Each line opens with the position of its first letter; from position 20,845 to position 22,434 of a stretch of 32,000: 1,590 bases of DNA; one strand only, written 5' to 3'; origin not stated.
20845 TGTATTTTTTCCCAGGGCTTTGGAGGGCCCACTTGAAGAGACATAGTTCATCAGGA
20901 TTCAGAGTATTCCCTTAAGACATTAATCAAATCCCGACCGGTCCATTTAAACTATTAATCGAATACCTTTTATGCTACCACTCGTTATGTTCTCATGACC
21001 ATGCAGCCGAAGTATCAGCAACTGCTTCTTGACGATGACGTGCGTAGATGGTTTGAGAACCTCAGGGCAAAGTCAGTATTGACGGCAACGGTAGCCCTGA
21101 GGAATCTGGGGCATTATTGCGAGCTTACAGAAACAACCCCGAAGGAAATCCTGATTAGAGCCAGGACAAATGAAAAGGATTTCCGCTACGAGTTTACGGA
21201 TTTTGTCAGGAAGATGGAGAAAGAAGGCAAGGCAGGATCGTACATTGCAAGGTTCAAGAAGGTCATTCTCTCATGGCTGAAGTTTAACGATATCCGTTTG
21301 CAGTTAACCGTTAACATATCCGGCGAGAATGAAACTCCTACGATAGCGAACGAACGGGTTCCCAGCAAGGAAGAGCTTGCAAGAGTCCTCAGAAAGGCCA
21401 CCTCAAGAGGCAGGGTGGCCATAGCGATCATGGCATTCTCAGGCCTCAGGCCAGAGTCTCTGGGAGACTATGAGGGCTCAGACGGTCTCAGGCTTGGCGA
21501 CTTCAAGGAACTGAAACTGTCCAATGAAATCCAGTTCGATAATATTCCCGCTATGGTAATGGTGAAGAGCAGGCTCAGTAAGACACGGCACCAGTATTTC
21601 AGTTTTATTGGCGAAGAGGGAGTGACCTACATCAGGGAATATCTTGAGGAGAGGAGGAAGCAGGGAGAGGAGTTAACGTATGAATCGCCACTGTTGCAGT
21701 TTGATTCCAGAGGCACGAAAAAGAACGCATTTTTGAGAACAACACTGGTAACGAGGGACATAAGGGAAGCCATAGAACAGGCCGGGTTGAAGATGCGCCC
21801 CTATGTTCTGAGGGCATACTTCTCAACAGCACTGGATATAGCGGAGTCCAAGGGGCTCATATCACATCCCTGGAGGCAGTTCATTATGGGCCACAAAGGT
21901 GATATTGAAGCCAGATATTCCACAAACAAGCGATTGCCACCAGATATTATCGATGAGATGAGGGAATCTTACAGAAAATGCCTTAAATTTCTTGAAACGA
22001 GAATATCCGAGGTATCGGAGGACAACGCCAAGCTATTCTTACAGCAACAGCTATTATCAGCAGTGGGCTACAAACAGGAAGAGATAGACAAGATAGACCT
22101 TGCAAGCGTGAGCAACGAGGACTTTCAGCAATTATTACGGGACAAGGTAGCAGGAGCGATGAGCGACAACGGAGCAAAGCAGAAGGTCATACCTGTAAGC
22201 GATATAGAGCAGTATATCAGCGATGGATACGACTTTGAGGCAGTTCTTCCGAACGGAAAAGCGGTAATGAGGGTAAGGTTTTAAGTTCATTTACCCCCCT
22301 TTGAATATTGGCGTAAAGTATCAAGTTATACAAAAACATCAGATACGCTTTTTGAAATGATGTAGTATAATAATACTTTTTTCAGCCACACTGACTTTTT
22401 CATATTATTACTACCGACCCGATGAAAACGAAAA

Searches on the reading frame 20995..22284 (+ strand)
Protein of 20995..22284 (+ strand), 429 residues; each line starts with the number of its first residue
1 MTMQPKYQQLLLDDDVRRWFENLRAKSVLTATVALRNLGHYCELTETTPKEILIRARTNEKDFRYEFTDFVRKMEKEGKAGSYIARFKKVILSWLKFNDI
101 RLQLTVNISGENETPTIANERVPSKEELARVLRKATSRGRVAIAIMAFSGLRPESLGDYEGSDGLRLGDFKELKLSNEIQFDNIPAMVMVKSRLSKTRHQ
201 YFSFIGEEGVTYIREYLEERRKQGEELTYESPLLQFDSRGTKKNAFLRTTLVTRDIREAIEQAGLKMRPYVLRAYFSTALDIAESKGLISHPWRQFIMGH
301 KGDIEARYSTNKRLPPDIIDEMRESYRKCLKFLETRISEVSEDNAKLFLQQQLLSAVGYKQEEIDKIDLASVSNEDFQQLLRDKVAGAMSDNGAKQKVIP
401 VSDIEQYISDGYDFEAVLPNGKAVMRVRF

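Call 9: search_protein_families(library=pfam, proteins=[window:20995-22284:+], max_evalue=0.01)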
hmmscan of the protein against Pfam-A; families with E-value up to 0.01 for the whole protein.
window:20995-22284:+ (429 aa): 0 families

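Call 14: search_solved_structures(query=window:20995-22284:+, max_evalue=1)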
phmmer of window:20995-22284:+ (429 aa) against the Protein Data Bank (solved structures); distinct sequences matched with E-value up to 1: 1.
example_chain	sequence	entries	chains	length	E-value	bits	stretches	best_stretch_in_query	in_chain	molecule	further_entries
9iw1_A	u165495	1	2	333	0.24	13.8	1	156-281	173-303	Nicotinamide-nucleotide adenylyltransferase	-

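Call 15: search_protein_families(library=ncbifam, proteins=[window:20995-22284:+], max_evalue=1)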
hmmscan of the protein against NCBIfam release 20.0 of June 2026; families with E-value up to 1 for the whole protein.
window:20995-22284:+ (429 aa): 4 families
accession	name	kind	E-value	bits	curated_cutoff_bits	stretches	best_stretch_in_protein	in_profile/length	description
NF040815.2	recomb_XerA_Arch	equivalog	6.1e-09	35.8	220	1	58-280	38-226/263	site-specific tyrosine recombinase/integron integrase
TIGR02224.1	recomb_XerC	equivalog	0.00018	21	335.15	1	148-280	125-249/295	tyrosine recombinase XerC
NF003584.0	PRK05248.3-5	equivalog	0.084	13.1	190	1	48-97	69-118/122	hypothetical protein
NF008371.0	PRK11170.1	equivalog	0.11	11.4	483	1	208-250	109-151/382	N-acetylglucosamine-6-phosphate deacetylase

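Call 16: find_encoding_contigs(protein=window:20995-22284:+, flank=10000, max_places=10)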
Protein window:20995-22284:+ (429 aa): 3 contigs read that carry it; 1 place shown.
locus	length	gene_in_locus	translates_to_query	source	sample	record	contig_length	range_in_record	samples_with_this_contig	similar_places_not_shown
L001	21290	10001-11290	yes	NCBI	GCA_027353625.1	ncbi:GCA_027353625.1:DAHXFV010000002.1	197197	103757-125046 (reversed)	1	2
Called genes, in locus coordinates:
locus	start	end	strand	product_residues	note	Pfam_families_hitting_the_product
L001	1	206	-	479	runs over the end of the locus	PF01637:ATPase_2, PF13173:AAA_14, PF01022:HTH_5 (faint), PF03008:DUF234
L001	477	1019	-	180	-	PF07681:DoxX (faint)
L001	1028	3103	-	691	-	PF04945:YHS, PF00122:E1-E2_ATPase, PF00702:Hydrolase, PF08282:Hydrolase_3 (weak)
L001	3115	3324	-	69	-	PF04945:YHS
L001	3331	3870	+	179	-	PF24273:TRASH_HVO_1752_C (weak), PF08394:Arc_trans_TRASH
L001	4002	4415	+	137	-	-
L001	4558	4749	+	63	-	PF09851:SHOCT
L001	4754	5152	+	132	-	PF03625:DUF302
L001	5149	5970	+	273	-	PF13489:Methyltransf_23 (weak), PF02475:TRM5-TYW2_MTfase (faint), PF08241:Methyltransf_11, PF08242:Methyltransf_12 (weak), PF13649:Methyltransf_25 (weak)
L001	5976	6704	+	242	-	PF00127:Copper-bind (faint)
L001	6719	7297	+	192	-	PF01209:Ubie_methyltran, PF01728:FtsJ (weak), PF13847:Methyltransf_31, PF08241:Methyltransf_11, PF08242:Methyltransf_12, PF13649:Methyltransf_25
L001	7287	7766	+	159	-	-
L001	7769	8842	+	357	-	-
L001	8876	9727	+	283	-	PF01545:Cation_efflux, PF16916:ZT_dimer (faint)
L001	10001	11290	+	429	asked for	-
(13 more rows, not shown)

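Call 32: find_homologous_proteins(query=window:20995-22284:+, max_evalue=0.00001)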
Query window:20995-22284:+ (429 aa): 1906 proteins with E <= 0.00001 among 8000 candidates; the best 120 are listed.
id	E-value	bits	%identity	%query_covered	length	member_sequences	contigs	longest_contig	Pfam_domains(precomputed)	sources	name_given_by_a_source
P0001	4.0e-280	947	100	100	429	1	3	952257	-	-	-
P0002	1.5e-272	922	97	100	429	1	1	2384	-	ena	-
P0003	2.9e-250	848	87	100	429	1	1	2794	PF00589.28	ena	-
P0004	3.2e-250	848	87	100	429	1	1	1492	-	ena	-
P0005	4.1e-250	848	86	100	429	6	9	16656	PF00589.28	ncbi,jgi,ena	-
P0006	5.1e-250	847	87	100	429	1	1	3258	PF00589.28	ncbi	-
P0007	9.0e-250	847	86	100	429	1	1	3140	PF00589.28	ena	-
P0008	1.0e-249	846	86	100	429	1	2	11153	PF00589.28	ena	-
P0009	1.0e-249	846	87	100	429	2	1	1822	PF00589.28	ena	-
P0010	1.1e-249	846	86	100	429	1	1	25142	PF00589.28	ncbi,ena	-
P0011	1.4e-249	846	86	100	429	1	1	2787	PF00589.28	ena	-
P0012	3.5e-249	845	86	100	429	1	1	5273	PF00589.28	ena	-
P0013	3.9e-249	845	86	100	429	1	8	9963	PF00589.28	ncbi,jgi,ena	jgi:site-specific recombinase XerD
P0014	9.0e-249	843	86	100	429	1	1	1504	PF00589.28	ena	-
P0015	9.1e-249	843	85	100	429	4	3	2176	PF00589.28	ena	-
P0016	1.1e-248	843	86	100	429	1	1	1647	PF00589.28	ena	-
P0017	1.5e-248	843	86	100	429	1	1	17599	PF00589.28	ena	-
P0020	3.7e-248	841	86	100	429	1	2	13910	PF00589.28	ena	-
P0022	4.5e-248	841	86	100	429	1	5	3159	PF00589.28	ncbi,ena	-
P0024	5.5e-248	841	86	100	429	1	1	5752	PF00589.28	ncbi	-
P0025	6.2e-248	841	85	100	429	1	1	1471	PF00589.28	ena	-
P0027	8.2e-248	840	86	100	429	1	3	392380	PF00589.28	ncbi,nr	ncbi:MAG: integrase [Cuniculiplasma sp. C_DKE]|nr:MAG: integrase [Cuniculiplasma sp. C_DKE]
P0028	9.6e-248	840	86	100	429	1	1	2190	PF00589.28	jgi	-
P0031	2.1e-247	839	86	100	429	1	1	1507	PF00589.28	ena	-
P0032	2.2e-247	839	86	100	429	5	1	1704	PF00589.28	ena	-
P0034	2.9e-247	838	86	100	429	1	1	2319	PF00589.28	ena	-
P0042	7.1e-247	837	86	100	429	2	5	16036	PF00589.28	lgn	-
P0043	8.5e-247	837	85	100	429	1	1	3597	PF00589.28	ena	-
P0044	8.8e-247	837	85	100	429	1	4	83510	PF00589.28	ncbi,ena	-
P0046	9.6e-247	837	86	100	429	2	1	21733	PF00589.28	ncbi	-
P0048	1.2e-246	836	85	100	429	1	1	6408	PF00589.28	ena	-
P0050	1.4e-246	836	85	100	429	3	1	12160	PF00589.28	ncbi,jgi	jgi:integrase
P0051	1.9e-246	836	85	100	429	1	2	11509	PF00589.28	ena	-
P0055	2.3e-246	835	85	100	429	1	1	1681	PF00589.28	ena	-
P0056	2.4e-246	835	85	100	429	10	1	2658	PF00589.28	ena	-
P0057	2.5e-246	835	86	100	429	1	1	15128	PF00589.28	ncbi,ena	-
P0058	2.9e-246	835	85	100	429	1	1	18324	PF00589.28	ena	-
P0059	2.9e-246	835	85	100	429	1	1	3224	PF00589.28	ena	-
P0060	3.9e-246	835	85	100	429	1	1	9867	PF00589.28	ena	-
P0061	6.4e-246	834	85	100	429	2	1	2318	PF00589.28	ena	-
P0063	7.6e-246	834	86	100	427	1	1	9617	PF00589.28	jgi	jgi:site-specific recombinase XerD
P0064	8.7e-246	834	85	100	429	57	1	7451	PF00589.28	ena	-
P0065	9.8e-246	833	85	100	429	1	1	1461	PF00589.28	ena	-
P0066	1.1e-245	833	85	100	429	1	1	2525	PF00589.28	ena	-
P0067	1.2e-245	833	85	100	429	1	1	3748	PF00589.28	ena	-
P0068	1.4e-245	833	84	100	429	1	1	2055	PF00589.28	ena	-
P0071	2.5e-245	832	85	100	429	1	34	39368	PF00589.28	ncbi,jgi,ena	-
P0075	4.6e-245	831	84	100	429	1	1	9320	PF00589.28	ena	-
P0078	8.2e-245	830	85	100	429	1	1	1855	PF00589.28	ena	-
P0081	9.3e-245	830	85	100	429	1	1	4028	PF00589.28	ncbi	-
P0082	9.5e-245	830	84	100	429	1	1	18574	PF00589.28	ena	-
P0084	1.4e-244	830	85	100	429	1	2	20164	PF00589.28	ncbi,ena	-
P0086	2.0e-244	829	84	100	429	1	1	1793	PF00589.28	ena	-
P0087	2.1e-244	829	84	100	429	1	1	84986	PF00589.28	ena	-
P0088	2.1e-244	829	84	100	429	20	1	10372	PF00589.28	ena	-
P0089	2.8e-244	829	84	100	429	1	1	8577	PF00589.28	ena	-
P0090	4.4e-244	828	84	100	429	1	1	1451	PF00589.28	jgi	-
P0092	5.5e-244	828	84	100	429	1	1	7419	PF00589.28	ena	-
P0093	6.1e-244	827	85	100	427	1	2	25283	PF00589.28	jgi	jgi:site-specific recombinase XerD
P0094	6.6e-244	827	84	100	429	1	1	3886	PF00589.28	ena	-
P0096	7.6e-244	827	85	100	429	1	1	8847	PF00589.28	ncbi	-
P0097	1.2e-243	827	84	100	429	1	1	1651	PF00589.28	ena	-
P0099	2.0e-243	826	84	100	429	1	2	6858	PF00589.28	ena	-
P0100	2.2e-243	826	84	100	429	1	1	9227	PF00589.28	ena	-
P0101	2.3e-243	826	85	100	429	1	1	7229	PF00589.28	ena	-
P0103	2.5e-243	825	84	100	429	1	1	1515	PF00589.28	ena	-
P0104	2.6e-243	825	84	100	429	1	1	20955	PF00589.28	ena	-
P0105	5.6e-243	824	84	100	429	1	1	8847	PF00589.28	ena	-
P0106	7.5e-243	824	84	100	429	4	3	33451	PF00589.28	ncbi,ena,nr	ncbi:MAG: site-specific integrase [Candidatus Thermoplasmatota archaeon]|nr:site-specific integrase 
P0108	2.3e-242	822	83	100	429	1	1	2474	PF00589.28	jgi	jgi:site-specific recombinase XerD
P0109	5.0e-242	821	84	100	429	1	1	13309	PF00589.28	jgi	jgi:site-specific recombinase XerD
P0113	7.4e-242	821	83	100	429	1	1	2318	PF00589.28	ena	-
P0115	1.1e-241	820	83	100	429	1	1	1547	PF00589.28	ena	-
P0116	1.8e-241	819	84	100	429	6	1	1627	PF00589.28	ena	-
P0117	7.1e-241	817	83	100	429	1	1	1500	PF00589.28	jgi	-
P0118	7.3e-241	817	83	100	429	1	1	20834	PF00589.28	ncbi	-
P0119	7.4e-241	817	83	100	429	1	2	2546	PF00589.28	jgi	jgi:site-specific recombinase XerD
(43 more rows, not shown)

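Call 67: predict_structure(alignment_id=A2)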
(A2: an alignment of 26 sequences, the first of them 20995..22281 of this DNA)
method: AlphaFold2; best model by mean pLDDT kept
length: 429 residues; sequences in the alignment: 26
mean_pLDDT: 51.7   pTM: 0.34
mean pLDDT of the five models: 51.7, 51.0, 50.0, 48.5, 45.0
residues with pLDDT >= 90: 17; 70-90: 101; 50-70: 68; < 50: 243
segments of 3 or more residues with pLDDT < 50: 109-212, 227-257, 263-345, 356-358, 385-394
pLDDT, mean of each block of 10 residues (from residue 1): 66 89 74 81 91 89 86 80 74 88 59 26 37 35 36 31 24 24 22 22 34 54 53 34 32 43 45 43 39 41 28 32 37 31 49 55 77 71 49 53 77 58 58
secondary structure, 60 per line:
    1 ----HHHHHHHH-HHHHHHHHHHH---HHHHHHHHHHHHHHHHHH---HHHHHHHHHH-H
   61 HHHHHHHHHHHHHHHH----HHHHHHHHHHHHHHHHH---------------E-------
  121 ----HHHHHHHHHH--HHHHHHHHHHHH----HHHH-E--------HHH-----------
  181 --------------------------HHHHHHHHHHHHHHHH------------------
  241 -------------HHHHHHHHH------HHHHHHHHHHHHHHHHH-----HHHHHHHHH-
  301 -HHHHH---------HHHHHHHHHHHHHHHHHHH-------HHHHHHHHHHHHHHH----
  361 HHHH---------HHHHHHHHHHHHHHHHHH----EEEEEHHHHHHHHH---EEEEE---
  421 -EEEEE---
elements in order: H5-12 H14-24 H28-45 H49-58 H60-76 H81-97 H125-134 H137-148 H153-156 H207-222 H254-262 H269-285 H291-299 H302-306 H316-334 H342-356 H361-364 H374-391 E396-400 H401-409 E413-417 E422-426

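Call 68: search_solved_structures(query=A2, max_evalue=10, show_alignments=2)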
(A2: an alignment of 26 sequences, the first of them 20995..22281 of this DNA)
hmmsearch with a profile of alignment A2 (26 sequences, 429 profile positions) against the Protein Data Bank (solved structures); distinct sequences matched with E-value up to 10: 1.
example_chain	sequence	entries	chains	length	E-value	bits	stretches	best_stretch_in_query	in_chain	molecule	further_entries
9iw1_A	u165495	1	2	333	0.017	17.2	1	155-270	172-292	Nicotinamide-nucleotide adenylyltransferase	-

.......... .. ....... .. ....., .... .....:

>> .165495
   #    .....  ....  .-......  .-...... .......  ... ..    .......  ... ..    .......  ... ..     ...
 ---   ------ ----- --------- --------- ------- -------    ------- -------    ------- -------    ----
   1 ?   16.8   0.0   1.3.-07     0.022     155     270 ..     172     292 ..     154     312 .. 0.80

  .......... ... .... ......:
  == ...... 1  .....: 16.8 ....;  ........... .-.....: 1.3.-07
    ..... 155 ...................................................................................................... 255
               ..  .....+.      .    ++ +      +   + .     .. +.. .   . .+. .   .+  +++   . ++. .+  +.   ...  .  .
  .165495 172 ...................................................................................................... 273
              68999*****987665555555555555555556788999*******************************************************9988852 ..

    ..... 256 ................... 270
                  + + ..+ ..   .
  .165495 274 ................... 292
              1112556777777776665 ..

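Call 69: search_protein_families(library=pfam, proteins=[window:20995-22284:+, P0005, P0013], max_evalue=10)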
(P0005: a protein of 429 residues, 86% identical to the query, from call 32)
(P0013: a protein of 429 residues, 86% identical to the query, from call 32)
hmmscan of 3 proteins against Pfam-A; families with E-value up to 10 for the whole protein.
window:20995-22284:+ (429 aa): 1 family
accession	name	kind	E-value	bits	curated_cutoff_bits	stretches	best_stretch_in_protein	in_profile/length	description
PF24245.1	INO80F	-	0.13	12.8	25.1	1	326-348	1-23/47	INO80 complex subunit F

P0005 (429 aa): 4 families
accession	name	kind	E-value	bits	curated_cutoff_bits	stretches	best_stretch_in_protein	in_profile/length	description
PF00589.27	Phage_integrase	-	1.9e-07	31.5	27.1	1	164-280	35-140/172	Phage integrase family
PF24245.1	INO80F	-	0.18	12.3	25.1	1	326-349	1-24/47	INO80 complex subunit F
PF09536.15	DUF2378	-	0.19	11.9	22.2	1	317-354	100-137/177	Protein of unknown function (DUF2378)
PF07716.20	bZIP_2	-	6.9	7.3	22.3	1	323-354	20-51/54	Basic region leucine zipper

P0013 (429 aa): 4 families
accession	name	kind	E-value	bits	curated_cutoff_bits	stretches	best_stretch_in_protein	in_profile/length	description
PF00589.27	Phage_integrase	-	1.3e-07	31.9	27.1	1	164-280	35-140/172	Phage integrase family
PF24245.1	INO80F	-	0.035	14.6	25.1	1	326-349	1-24/47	INO80 complex subunit F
PF09536.15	DUF2378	-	0.04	14.1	22.2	1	318-354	101-137/177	Protein of unknown function (DUF2378)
PF06228.19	ChuX_HutX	-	0.13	12.6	25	1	125-223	25-125/134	Haem utilisation ChuX/HutX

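Call 78: find_encoding_contigs(protein=P0002, flank=10000, max_places=4)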
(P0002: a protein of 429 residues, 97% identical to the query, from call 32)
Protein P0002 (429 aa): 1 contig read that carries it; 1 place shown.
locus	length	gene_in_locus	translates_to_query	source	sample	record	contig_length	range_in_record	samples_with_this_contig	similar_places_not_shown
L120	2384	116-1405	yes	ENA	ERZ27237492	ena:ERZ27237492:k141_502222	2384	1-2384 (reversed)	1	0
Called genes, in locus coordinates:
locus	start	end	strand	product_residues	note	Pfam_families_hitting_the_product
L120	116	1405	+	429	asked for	-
